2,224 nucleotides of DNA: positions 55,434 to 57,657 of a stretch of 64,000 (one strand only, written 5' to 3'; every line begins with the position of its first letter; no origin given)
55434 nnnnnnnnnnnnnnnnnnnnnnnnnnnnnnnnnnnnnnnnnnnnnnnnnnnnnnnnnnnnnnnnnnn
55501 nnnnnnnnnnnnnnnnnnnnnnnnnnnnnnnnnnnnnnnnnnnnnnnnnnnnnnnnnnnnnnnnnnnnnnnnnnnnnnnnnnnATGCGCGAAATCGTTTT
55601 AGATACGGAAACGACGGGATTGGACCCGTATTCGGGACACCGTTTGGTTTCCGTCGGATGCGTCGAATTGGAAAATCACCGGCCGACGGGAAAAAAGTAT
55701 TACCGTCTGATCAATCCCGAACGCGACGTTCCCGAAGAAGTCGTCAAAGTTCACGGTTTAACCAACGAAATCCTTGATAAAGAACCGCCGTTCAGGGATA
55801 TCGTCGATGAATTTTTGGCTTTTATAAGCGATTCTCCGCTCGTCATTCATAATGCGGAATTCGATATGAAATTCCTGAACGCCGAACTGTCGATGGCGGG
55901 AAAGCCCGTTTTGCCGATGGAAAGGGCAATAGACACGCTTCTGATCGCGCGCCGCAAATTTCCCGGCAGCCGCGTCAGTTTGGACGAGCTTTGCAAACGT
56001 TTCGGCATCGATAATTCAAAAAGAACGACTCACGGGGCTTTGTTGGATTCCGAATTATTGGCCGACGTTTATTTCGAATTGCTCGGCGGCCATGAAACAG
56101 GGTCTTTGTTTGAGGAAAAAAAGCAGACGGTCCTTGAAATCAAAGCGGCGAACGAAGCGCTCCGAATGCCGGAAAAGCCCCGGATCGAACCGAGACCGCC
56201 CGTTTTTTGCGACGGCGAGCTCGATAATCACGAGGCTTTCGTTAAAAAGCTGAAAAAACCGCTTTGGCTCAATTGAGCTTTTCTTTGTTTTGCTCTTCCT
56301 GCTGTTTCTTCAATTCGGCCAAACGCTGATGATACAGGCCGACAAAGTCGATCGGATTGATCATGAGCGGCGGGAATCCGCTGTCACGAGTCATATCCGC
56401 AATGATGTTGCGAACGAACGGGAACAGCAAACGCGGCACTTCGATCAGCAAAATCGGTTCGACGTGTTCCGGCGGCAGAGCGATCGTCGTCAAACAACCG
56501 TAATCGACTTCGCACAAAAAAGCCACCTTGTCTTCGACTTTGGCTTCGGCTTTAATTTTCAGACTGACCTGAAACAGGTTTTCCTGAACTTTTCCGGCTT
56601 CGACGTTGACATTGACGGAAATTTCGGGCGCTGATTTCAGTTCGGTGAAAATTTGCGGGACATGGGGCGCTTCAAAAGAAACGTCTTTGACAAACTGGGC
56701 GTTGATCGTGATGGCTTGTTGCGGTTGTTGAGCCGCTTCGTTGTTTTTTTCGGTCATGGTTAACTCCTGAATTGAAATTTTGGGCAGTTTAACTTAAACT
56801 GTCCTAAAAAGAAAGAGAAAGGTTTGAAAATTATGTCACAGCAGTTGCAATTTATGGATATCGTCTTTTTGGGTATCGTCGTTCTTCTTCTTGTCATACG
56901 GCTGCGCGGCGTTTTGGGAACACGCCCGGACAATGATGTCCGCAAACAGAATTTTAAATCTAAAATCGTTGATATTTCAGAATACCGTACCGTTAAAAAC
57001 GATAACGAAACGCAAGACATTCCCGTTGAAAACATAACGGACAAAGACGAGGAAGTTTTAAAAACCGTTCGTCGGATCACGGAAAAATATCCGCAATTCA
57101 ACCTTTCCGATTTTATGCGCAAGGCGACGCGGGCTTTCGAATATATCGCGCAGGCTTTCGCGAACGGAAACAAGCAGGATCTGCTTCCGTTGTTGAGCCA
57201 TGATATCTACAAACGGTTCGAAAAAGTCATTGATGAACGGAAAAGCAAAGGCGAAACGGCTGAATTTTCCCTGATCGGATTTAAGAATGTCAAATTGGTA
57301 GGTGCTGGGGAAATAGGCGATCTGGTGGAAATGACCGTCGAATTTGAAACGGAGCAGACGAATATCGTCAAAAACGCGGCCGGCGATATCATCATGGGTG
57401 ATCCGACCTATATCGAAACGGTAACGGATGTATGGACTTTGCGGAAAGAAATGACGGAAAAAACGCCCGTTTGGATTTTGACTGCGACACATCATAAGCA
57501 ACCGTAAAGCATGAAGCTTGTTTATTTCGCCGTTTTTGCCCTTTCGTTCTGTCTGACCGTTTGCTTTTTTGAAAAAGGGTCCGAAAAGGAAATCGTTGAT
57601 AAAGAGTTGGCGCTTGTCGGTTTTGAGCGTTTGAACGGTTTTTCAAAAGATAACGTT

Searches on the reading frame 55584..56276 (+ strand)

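Call 8: search_protein_families(library=pfam, proteins=[window:55584-56276:+])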
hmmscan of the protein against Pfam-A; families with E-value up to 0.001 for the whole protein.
window:55584-56276:+ (230 aa): 3 families
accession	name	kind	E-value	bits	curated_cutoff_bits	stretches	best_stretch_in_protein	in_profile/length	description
PF00929.31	RNase_T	-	8.2e-34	117.9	24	1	4-163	1-164/164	Exonuclease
PF13482.12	RNase_H_2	-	1.1e-05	25.9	22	1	6-151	3-124/165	RNase_H superfamily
PF01612.26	DNA_pol_A_exo1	-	2.9e-05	24.4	23.6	1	4-140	23-127/173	3'-5' exonuclease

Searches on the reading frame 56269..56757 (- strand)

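Call 8: search_protein_families(library=pfam, proteins=[window:56269-56757:-])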
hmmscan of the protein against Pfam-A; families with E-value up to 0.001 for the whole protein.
window:56269-56757:- (162 aa): 1 family
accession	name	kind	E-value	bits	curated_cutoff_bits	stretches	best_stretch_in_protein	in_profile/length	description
PF02556.19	SecB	-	1.2e-48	165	26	1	10-147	2-139/141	Preprotein translocase subunit SecB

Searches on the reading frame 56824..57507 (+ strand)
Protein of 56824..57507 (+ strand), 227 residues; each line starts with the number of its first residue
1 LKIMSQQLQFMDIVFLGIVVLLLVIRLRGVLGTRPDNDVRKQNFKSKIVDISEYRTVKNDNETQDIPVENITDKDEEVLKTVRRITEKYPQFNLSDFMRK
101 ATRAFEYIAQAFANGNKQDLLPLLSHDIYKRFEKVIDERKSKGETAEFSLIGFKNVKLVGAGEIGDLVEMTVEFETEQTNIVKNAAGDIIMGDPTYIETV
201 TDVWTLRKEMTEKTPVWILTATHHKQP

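Call 8: search_protein_families(library=pfam, proteins=[window:56824-57507:+])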
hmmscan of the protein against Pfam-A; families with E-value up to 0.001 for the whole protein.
window:56824-57507:+ (227 aa): 2 families
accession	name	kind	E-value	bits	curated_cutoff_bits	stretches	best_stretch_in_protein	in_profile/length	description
PF04280.21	Tim44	-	2.7e-34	118.8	29.6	1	81-223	4-146/147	Tim44-like domain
PF08360.16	TetR_C_5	-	0.00089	19.9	21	0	86-191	23-126/131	QacR-like protein, C-terminal region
